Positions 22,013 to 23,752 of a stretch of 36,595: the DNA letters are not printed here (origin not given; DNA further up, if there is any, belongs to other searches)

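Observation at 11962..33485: Five paralogues of an unassigned TIM-barrel glycosidase-like family with Asp at both predicted catalytic positions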

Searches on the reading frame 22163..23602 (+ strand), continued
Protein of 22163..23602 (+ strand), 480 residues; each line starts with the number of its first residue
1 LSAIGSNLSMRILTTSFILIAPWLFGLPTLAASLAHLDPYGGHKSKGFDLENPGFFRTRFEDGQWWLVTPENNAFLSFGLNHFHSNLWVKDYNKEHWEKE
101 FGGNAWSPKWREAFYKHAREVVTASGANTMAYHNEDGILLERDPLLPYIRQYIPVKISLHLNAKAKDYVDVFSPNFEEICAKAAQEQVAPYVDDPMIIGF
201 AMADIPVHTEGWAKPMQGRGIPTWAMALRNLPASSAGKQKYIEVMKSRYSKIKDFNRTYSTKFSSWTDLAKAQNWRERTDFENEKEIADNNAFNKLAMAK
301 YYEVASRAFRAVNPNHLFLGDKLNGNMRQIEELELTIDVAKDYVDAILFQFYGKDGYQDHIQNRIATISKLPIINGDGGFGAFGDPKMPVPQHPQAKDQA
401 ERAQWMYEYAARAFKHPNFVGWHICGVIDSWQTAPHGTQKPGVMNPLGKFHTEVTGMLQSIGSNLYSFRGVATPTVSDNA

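Call 43: search_solved_structures(query=A3, max_evalue=1, show_alignments=1)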
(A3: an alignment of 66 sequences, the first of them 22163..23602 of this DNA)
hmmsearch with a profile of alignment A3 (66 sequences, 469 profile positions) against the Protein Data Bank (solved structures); distinct sequences matched with E-value up to 1: 9.
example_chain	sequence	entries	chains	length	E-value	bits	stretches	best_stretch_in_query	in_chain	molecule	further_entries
6xj9_A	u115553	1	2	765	3.8e-43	151.1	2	93-466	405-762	Agarase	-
4bq4_A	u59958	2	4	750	3.9e-40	141.2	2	93-464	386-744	B-AGARASE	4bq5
4bq2_A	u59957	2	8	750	5.6e-40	140.6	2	93-464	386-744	B-AGARASE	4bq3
5z6p_A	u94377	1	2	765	3.2e-35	124.9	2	91-464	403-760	B-agarase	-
5t3b_A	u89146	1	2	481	6.2e-21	77.9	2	278-465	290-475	Glycoside Hydrolase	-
7x87_A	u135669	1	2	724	0.052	15.5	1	239-309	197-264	Beta-galactosidase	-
7vkx_A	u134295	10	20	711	0.054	15.4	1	239-309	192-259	beta-1,2-glucosyltransferase | Beta-galactosidase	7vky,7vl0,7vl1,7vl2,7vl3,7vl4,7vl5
7vkw_A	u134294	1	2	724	0.055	15.4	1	239-309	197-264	beta-1,2-glucosyltransferase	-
7vkz_A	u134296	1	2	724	0.11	14.4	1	239-309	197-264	beta-1,2-glucosyltransferase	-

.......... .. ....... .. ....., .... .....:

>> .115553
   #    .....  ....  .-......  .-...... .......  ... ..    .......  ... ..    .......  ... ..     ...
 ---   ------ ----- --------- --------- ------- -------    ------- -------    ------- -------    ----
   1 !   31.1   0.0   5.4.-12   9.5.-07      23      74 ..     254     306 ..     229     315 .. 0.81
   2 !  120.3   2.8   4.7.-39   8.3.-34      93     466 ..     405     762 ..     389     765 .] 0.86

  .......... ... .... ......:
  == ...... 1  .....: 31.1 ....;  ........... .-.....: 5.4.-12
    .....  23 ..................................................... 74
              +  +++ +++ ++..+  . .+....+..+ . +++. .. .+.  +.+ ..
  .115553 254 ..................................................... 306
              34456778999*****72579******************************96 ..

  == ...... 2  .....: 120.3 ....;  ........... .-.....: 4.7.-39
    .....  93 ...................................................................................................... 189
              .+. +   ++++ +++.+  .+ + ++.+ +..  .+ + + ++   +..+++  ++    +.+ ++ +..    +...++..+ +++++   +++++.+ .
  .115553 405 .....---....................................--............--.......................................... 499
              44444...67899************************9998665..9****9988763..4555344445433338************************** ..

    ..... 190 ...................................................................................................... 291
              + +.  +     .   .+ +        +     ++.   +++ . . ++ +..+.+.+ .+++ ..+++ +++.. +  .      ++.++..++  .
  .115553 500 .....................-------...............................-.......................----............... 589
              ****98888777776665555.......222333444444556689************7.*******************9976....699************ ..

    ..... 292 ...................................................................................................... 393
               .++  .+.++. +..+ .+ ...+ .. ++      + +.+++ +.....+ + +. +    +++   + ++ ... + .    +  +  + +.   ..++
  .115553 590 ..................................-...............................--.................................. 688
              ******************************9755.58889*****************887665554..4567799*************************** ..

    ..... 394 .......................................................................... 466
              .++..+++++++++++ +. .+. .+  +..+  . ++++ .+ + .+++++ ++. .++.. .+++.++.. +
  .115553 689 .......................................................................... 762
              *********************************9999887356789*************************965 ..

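Call 45: find_related_loci(query=A2, collection=genome_contigs, flank=10000)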
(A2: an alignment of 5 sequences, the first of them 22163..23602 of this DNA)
Query A2 (480 aa) in genome_contigs; peptide patterns used: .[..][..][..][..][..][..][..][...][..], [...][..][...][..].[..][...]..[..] (x = any residue, [..] = any of these).
599 stretches matched a pattern (row limit reached: there are more); 533 encode a relative of the query (tblastn E <= 1e-3); the best 80 are kept; 80 distinct loci.
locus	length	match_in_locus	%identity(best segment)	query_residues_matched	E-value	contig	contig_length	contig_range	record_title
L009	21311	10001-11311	70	31-469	0e+0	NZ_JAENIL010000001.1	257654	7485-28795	Pelagicoccus mobilis strain KCTC 13126 scaffold_1_257655, whole genome shotgun sequence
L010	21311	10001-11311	63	33-469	0e+0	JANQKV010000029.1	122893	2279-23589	MAG: Opitutaceae bacterium isolate PL25a_bin.28 k99_3992266, whole genome shotgun sequence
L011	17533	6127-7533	54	12-478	4e-175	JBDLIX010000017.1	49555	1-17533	MAG: Bacteroidota bacterium isolate MAG062 MAG062_17, whole genome shotgun sequence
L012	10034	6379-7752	56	16-474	1e-172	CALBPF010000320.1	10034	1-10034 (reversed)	MAG TPA_asm: uncultured Flammeovirgaceae bacterium isolate SRR3401483_bin.57_CONCOCT_v1.1_MAG genome assembly, contig: E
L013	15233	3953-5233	43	38-468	1e-115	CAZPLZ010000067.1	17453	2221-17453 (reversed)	MAG TPA_asm: uncultured bacterium isolate binchicken_co202_8 genome assembly, contig: NODE_518_length_17453_cov_22.05903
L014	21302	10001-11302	42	35-474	3e-113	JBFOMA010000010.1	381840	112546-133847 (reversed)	MAG: Puniceicoccaceae bacterium isolate PD13Bin-3-1 c_000000000010, whole genome shotgun sequence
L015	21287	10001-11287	42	37-466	6e-111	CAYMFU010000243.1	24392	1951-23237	MAG TPA_asm: uncultured Roseivirgaceae bacterium isolate binchicken_co231_236 genome assembly, contig: k141_1440885, who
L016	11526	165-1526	40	8-468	2e-106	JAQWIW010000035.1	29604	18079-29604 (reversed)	MAG: Opitutia bacterium isolate cluster1_bin.62 k141_1275930, whole genome shotgun sequence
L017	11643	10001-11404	38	10-470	3e-104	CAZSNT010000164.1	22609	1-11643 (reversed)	MAG TPA_asm: uncultured Victivallales bacterium isolate SRP167671_co1_107 genome assembly, contig: NODE_2631_length_2260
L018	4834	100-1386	39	38-468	2e-104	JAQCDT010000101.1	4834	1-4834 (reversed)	MAG: Verrucomicrobia bacterium isolate casp15-mb.89 NODE_21207_length_4834_cov_0.062091, whole genome shotgun sequence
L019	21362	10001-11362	43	24-468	3e-117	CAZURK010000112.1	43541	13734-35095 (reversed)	MAG TPA_asm: uncultured Pirellulaceae bacterium isolate SRP077602_co10_409 genome assembly, contig: NODE_2579_length_435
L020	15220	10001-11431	35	1-468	5e-87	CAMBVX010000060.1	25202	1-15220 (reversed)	MAG: Opitutus sp. GAS368 isolate MoH-02may19-181 genome assembly, contig: MoH-02may19-C2860, whole genome shotgun sequen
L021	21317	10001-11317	38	35-467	3e-86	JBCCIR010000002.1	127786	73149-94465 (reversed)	MAG: Verrucomicrobiota bacterium isolate P01_B01_bin.95 k141_4172982_length_127786_cov_12.7318, whole genome shotgun seq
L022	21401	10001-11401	37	4-466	1e-85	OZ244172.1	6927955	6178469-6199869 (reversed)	MAG: Bryobacterales bacterium isolate 58688682-6237-4a80-b671-17c8115c7f57 genome assembly, chromosome: 1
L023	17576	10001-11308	38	37-467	2e-85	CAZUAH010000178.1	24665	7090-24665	MAG TPA_asm: uncultured Pirellulaceae bacterium isolate SRP077602_co5_269 genome assembly, contig: NODE_10048_length_246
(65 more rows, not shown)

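Call 56: search_protein_families(library=pfam, proteins=[L011:1560-2216:+, L011:3497-4639:+, L011:6127-9888:+, L011:9885-11087:+, L011:11493-12773:+, L011:13788-16127:-, L012:3033-4649:+, L012:4646-5416:+, L012:5456-6331:+, L012:8197-10033:+], max_evalue=0.001)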
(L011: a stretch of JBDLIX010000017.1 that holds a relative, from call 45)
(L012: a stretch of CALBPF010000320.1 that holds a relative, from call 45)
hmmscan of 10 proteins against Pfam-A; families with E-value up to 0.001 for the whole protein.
L011:1560-2216:+ (218 aa): 1 family
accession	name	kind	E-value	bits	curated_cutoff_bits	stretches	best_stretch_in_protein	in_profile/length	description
PF00472.26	RF-1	-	2.1e-24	86.1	35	1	109-204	6-106/116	RF-1 domain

L011:3497-4639:+ (380 aa): 2 families
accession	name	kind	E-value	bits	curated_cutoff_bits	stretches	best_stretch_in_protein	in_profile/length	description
PF00392.27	GntR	-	2.8e-12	46.6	27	1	55-118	1-64/64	Bacterial regulatory proteins, gntR family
PF13377.12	Peripla_BP_3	-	3.1e-08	34.3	26.5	1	255-368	17-149/167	Periplasmic binding protein-like domain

L011:6127-9888:+ (1253 aa): 4 families
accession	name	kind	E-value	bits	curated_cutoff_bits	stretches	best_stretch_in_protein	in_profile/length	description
PF00331.26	Glyco_hydro_10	-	1.3e-16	61.1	22.1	1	540-831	26-301/311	Glycosyl hydrolase family 10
PF17957.7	Big_7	-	6.3e-13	49.6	24.1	1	1089-1157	1-70/70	Bacterial Ig domain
PF19077.6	Big_13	-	4.3e-07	30.8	27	0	1017-1081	31-100/102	Bacterial Ig-like domain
PF18962.6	Por_Secre_tail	-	0.00061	20.5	27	0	1193-1247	1-66/75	Secretion system C-terminal sorting domain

L011:9885-11087:+ (400 aa): 0 families

L011:11493-12773:+ (426 aa): 3 families
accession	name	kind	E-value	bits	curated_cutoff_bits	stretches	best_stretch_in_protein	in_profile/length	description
PF00561.26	Abhydrolase_1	-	3e-26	93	25.8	1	90-411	3-243/245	alpha/beta hydrolase fold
PF12697.13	Abhydrolase_6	-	1.7e-17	65.2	26.3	1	90-418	1-216/217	Alpha/beta hydrolase family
PF12146.15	Hydrolase_4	-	2.2e-14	53.8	27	1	90-204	7-119/239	Serine aminopeptidase, S33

L011:13788-16127:- (779 aa): 26 families (the best 25 are shown)
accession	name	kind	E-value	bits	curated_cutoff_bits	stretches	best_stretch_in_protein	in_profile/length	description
PF14559.12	TPR_19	-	4.5e-21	75.4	25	3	712-776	3-67/68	Tetratricopeptide repeat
PF07719.23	TPR_2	-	3.5e-20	70.8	27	1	601-630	4-33/34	Tetratricopeptide repeat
PF13432.12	TPR_16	-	9.1e-19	68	32.7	1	637-700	2-65/65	Tetratricopeptide repeat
PF13428.12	TPR_14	-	2.7e-18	65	23.5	1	635-673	4-42/44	Tetratricopeptide repeat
PF13181.12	TPR_8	-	1.6e-17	62.6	25.7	1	601-629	4-32/34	Tetratricopeptide repeat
PF00515.34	TPR_1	-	1.7e-15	56.5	27.8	1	605-629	8-32/34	Tetratricopeptide repeat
PF13414.12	TPR_11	-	9.6e-14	51.2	26.8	1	605-645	1-41/42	TPR repeat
PF13431.12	TPR_17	-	3.1e-12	46.2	24.4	0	621-650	2-31/34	Tetratricopeptide repeat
PF13424.12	TPR_12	-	8.2e-12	45.6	30.1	2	599-662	4-75/77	Tetratricopeptide repeat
PF14522.11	Cytochrome_C7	-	2.2e-11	43.9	24.8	1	361-438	7-67/67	Cytochrome c7 and related cytochrome c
PF13174.12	TPR_6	-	1.6e-10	41.3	26.3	0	637-664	5-32/33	Tetratricopeptide repeat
PF23914.1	TPR_CcmH_CycH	-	2.3e-10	41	42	1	654-767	38-154/158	Cytochrome c-type biogenesis protein H TPR domain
PF13646.12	HEAT_2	-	8.8e-10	39.2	27.7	2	490-564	12-87/88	HEAT repeats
PF13435.11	Cytochrome_C554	-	3.3e-09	38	20.8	1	187-226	47-84/84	Cytochrome c554 and c-prime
PF13176.12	TPR_7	-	5.2e-08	32.8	27.9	0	601-628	2-29/36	Tetratricopeptide repeat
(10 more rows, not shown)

L012:3033-4649:+ (538 aa): 2 families
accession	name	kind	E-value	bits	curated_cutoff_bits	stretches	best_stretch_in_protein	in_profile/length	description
PF05199.19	GMC_oxred_C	-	9.5e-21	75.3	24.6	1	410-526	3-139/139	GMC oxidoreductase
PF00732.25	GMC_oxred_N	-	8.2e-16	58.9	23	1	128-318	58-217/218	GMC oxidoreductase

L012:4646-5416:+ (256 aa): 1 family
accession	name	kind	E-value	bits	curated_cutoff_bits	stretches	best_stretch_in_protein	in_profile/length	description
PF06283.17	ThuA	-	6.4e-16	59.7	33.4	1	96-253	58-208/209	Trehalose utilisation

L012:5456-6331:+ (291 aa): 1 family
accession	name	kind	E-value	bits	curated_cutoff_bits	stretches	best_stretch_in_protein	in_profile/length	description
PF01261.30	AP_endonuc_2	-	5e-17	62.9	31.1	1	69-282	8-245/249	Xylose isomerase-like TIM barrel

L012:8197-10033:+ (612 aa): 1 family
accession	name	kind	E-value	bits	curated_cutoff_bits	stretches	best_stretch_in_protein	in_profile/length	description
PF01835.25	MG2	-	6.9e-07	30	32.8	1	51-136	1-81/96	MG2 domain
